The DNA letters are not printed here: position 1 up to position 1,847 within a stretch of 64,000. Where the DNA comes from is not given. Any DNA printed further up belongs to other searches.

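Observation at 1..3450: Translationally coupled PflX-like rSAM / SPASM rSAM / hydantoinase-like ATPase triad with no visible substrate gene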

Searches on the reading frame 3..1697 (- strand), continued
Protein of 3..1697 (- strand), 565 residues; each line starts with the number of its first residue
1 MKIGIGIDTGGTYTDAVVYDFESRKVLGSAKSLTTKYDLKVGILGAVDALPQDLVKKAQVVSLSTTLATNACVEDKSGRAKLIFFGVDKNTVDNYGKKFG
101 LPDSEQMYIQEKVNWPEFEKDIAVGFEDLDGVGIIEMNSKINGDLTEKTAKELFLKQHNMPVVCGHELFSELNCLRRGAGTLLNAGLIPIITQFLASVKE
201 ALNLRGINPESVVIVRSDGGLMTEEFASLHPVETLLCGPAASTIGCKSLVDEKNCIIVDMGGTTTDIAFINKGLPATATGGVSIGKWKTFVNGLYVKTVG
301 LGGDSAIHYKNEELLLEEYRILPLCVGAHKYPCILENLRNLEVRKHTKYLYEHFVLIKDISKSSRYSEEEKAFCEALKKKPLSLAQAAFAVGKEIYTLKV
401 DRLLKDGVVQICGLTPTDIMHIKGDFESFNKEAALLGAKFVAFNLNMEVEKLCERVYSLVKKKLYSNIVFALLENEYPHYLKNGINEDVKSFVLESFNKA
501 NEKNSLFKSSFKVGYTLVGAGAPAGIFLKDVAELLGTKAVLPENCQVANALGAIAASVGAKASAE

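Call 12: find_encoding_contigs(protein=P0096, flank=10000, max_places=3)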
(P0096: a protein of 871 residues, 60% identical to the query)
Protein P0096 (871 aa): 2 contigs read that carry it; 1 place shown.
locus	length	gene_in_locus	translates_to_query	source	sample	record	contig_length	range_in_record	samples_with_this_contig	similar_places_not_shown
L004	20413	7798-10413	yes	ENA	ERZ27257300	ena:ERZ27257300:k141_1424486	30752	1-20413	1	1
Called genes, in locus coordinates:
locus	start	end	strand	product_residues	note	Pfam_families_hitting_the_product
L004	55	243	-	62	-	-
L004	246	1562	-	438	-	PF01381:HTH_3 (weak), PF13424:TPR_12 (faint), PF13428:TPR_14 (faint), PF14559:TPR_19 (faint), PF07719:TPR_2 (faint), PF13174:TPR_6 (faint), PF13374:TPR_10 (faint)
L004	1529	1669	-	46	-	-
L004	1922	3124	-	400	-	PF00768:Peptidase_S11, PF13354:Beta-lactamase2, PF07943:PBP5_C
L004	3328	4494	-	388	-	PF00091:Tubulin, PF12327:FtsZ_C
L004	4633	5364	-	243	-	PF08478:POTRA_1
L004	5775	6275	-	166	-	-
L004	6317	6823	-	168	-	PF01467:CTP_transf_like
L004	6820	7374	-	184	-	PF03602:Cons_hypoth95, PF05175:MTS, PF01170:UPF0020 (weak), PF06325:PrmA (weak), PF13847:Methyltransf_31 (weak), PF13649:Methyltransf_25 (weak)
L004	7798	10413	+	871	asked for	PF05378:Hydant_A_N, PF13941:MutL (faint), PF01968:Hydantoinase_A, PF10050:DUF2284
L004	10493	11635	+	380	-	PF00392:GntR, PF00532:Peripla_BP_1, PF13407:Peripla_BP_4, PF13377:Peripla_BP_3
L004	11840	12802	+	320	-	PF00528:BPD_transp_1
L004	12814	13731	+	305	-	PF00528:BPD_transp_1 (faint)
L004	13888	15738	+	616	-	-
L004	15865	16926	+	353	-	PF01156:IU_nuc_hydro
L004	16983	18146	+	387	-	PF07470:Glyco_hydro_88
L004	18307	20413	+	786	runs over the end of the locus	PF01074:Glyco_hydro_38N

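Call 24: search_solved_structures(query=P0001, max_evalue=0.01)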
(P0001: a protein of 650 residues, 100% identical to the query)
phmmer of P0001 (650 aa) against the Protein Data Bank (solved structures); distinct sequences matched with E-value up to 0.01: 6.
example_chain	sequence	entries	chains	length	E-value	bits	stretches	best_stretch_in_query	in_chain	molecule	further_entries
6yra_A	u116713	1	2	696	3.8e-13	52.2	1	162-313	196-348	5-oxoprolinase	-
5l9w_B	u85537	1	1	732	4.1e-10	42.1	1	159-306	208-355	Acetophenone carboxylase gamma subunit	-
7hk5_A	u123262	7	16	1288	6.3e-08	34.9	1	176-308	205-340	N-methylhydantoinase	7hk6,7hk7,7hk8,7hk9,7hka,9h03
5l9w_b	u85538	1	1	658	0.00012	24.1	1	5-284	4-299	Acetophenone carboxylase alpha subunit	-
5m45_B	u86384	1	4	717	0.00098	21.1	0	158-274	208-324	Acetone carboxylase beta subunit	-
5svb_B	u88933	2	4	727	0.0015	20.5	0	159-274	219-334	Acetone carboxylase beta subunit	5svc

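Call 30: find_related_loci(query=A2, collection=metagenome_contigs, flank=6000)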
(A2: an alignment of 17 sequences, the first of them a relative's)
Query A2 (650 aa) in metagenome_contigs; peptide patterns used: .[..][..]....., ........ (x = any residue, [..] = any of these).
600 stretches matched a pattern (row limit reached: there are more); 349 encode a relative of the query (tblastn E <= 1e-3); the best 80 are kept; 80 distinct loci.
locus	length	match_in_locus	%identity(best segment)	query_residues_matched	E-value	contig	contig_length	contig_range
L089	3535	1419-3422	60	1-650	0e+0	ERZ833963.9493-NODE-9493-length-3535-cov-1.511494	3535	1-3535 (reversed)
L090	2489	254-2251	57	1-650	0e+0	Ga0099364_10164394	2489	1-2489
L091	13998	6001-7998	58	1-650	0e+0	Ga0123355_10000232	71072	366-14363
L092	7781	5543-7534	57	1-650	0e+0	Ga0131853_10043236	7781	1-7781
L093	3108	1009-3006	57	1-650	0e+0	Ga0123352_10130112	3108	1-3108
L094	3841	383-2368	58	1-645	0e+0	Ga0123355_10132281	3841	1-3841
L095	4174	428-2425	58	1-650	0e+0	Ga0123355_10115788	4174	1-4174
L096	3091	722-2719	57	1-650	0e+0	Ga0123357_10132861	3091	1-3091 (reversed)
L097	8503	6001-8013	57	1-650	0e+0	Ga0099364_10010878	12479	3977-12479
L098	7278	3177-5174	57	1-650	0e+0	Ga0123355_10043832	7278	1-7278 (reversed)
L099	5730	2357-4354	57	1-650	0e+0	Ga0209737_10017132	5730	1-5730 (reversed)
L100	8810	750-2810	57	1-650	0e+0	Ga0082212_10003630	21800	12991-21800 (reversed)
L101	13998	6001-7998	56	1-650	0e+0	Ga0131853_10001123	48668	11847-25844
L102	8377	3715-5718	57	1-650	0e+0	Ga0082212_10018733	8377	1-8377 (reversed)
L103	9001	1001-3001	56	1-650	0e+0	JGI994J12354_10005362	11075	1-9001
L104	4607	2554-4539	58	1-650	0e+0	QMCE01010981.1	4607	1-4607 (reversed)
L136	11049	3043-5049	51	1-650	0e+0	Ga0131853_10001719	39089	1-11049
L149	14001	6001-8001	48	1-650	0e+0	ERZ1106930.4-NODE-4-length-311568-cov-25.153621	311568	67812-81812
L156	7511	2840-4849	46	1-650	0e+0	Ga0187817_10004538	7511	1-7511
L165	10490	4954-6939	45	1-646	2e-178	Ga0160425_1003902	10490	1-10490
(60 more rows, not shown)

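Call 52: predict_structure(alignment_id=A2)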
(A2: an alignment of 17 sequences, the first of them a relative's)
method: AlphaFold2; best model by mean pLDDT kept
length: 650 residues; sequences in the alignment: 17
mean_pLDDT: 77.2   pTM: 0.72
mean pLDDT of the five models: 77.2, 75.0, 73.1, 70.9, 54.8
residues with pLDDT >= 90: 106; 70-90: 373; 50-70: 135; < 50: 36
segments of 3 or more residues with pLDDT < 50: 67-77, 170-178, 279-284, 286-293
pLDDT, mean of each block of 10 residues (from residue 1): 81 82 88 67 85 86 64 44 83 70 79 87 78 72 76 87 66 42 59 77 81 69 66 60 83 87 72 66 39 57 64 65 81 90 70 81 82 91 90 85 74 83 65 89 87 88 86 74 70 84 61 85 80 90 86 82 91 86 91 94 89 78 88 88 75
secondary structure, 60 per line:
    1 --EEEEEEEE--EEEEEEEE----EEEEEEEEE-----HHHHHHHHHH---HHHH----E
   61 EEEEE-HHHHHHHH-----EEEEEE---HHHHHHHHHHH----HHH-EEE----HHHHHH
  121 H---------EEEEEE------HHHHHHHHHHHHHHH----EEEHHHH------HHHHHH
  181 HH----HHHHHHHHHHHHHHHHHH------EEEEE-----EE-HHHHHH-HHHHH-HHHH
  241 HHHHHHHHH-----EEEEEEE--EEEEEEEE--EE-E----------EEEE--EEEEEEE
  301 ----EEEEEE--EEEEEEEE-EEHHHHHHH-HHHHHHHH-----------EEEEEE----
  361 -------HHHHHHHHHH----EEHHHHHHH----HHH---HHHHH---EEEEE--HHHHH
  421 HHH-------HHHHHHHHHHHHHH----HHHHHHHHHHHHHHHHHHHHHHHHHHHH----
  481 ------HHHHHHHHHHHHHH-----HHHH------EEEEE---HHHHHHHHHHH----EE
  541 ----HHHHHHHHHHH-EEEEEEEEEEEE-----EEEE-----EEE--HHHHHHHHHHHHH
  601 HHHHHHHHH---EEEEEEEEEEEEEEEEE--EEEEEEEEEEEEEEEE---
elements in order: E3-10 E13-20 E25-33 H39-48 H52-55 E60-65 H67-74 E80-85 H89-99 E108-110 H115-121 E131-136 H143-157 E162-164 H165-168 H175-182 H187-204 E211-215 H224-229 H231-235 H237-249 E255-261 E264-271 E288-291 E294-300 E305-310 E313-320 H324-330 H332-339 E351-356 H368-377 H384-390 H401-405 E409-413 H416-423 H431-444 H449-476 H487-500 H506-509 E516-520 H524-534 H545-555 E557-568 E574-577 E583-585 H588-609 E613-629 E632-647

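Call 56: fold_search(model_id=the predicted structure, library=pdb)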
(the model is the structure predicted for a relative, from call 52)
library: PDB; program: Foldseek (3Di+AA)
matches with E <= 10: 1331; with E <= 0.001: 70
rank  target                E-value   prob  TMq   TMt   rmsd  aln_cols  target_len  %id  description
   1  5m45_B                2.0e-18  1.00  0.55  0.51  12.6       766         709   14  Structure of Acetone Carboxylase purified from Xanthobacter autotrophicus (released 2017-08-09)
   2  9h03_A                3.6e-18  1.00  0.52  0.29  14.6       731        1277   14  NMHase, dihydrouridine, 2.1A, CC_mask=0.7859 (released 2025-10-15)
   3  5l9w_b                3.6e-18  1.00  0.52  0.52  13.8       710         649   15  Crystal structure of the Apc core complex (released 2017-01-18)
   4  5svc_B                4.5e-18  1.00  0.55  0.51  12.9       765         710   14  Mechanism of ATP-Dependent Acetone Carboxylation, Acetone Carboxylase nucleotide-free structure (released 2017-08-09)
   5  6yra_A                7.2e-17  1.00  0.49  0.47  16.2       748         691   16  Crystal structure of ATP-dependent caprolactamase from Pseudomonas jessenii (released 2021-04-21)
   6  5l9w_B                2.4e-15  1.00  0.50  0.47  15.6       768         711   14  Crystal structure of the Apc core complex (released 2017-01-18)
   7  5svb_B                2.8e-15  1.00  0.51  0.47  15.0       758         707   14  Mechanism of ATP-Dependent Acetone Carboxylation, Acetone Carboxylase AMP bound structure (released 2017-08-09)
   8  3cet_B                1.7e-07  1.00  0.23  0.40  15.8       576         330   12  Crystal structure of the pantheonate kinase-like protein Q6M145 at the resolution 1.8 A. Northeast Structural Genomics (released 2008-03-18)
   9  3h45_D                2.5e-07  1.00  0.29  0.36  15.4       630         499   10  Glycerol Kinase H232E with Ethylene Glycol (released 2009-06-02)
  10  3h3o_O                4.4e-07  1.00  0.27  0.33  15.8       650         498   10  Glycerol Kinase H232R with Ethylene Glycol (released 2009-06-02)
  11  3ll3_B                6.8e-07  1.00  0.26  0.33  16.4       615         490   12  The crystal structure of ligand bound xylulose kinase from Lactobacillus acidophilus (released 2010-03-23)
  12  2w40_C                8.0e-07  1.00  0.26  0.33  15.6       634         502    9  Crystal structure of Plasmodium falciparum glycerol kinase with bound glycerol (released 2008-12-02)
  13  3ge1_C                8.9e-07  1.00  0.26  0.32  15.1       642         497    8  2.7 Angstrom Crystal Structure of Glycerol Kinase (glpK) from Staphylococcus aureus in Complex with ADP and Glycerol (released 2009-03-24)
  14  2w40_B                1.1e-06  1.00  0.27  0.33  16.4       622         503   11  Crystal structure of Plasmodium falciparum glycerol kinase with bound glycerol (released 2008-12-02)
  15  3c0b_B                1.5e-06  1.00  0.22  0.40  15.6       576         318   13  Crystal structure of the conserved archaeal protein Q6M145. Northeast Structural Genomics Consortium target MrR63 (released 2008-02-26)
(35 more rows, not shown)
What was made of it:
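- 1..1697 (-): g3: the first 565 of 650 residues of a HyuA-like (hydantoinase A / acetone carboxylase beta type) ASKHA ATPase. It is cut by the window edge. AF2 model pLDDT 77; top Foldseek hits are 5m45_B, 9h03_A, 5l9w_b and 6yra_A (calls 52, 56).
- On Hydantoinase/oxoprolinase A subunit (HyuA; PF05378 + PF01968), tested for g3: The fold matches HyuA-type subunits (call 56).
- Closest known: HyuA-type ATPase subunits: acetone carboxylase beta. Same: Full-length fold similarity, E about 1e-18, TM-score about 0.5 (call 56).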

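Call 58: search_protein_families(library=pfam, proteins=[L001:12020-12532:+], max_evalue=0.001)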
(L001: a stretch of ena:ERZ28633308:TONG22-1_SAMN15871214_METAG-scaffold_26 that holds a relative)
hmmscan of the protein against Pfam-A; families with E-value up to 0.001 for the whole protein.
L001:12020-12532:+ (171 aa): 2 families
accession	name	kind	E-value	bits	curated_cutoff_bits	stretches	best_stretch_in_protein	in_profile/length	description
PF13671.12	AAA_33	-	2.6e-05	25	27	1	3-80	2-76/143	AAA domain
PF13238.12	AAA_18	-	0.0004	21.3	29.4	0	3-82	1-80/128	AAA domain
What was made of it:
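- Tried and rejected: The 171-aa ORF is a weak AAA_33-type kinase-like hit, not DUF2284 (call 58).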

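Call 65: list_cluster_members(proteins=[P0001, P0121, P0244, P0005, P0006])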
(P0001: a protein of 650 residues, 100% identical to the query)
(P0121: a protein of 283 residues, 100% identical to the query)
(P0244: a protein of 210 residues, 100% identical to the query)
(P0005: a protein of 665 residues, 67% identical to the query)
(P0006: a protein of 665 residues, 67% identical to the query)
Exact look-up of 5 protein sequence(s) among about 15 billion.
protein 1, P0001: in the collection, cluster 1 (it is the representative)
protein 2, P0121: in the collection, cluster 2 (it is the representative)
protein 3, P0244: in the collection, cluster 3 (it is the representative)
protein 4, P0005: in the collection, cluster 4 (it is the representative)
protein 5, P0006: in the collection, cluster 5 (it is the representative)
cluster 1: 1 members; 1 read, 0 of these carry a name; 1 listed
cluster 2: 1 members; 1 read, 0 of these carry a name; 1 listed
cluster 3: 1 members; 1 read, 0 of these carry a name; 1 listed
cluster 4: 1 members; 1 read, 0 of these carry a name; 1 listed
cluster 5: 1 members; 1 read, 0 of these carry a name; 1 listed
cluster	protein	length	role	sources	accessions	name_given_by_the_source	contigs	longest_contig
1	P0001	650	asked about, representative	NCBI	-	-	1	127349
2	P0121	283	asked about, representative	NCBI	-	-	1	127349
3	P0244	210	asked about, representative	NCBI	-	-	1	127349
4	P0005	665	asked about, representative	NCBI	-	-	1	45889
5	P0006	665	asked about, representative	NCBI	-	-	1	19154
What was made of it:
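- Tried and rejected: The cluster look-up gave no organism name (call 65).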
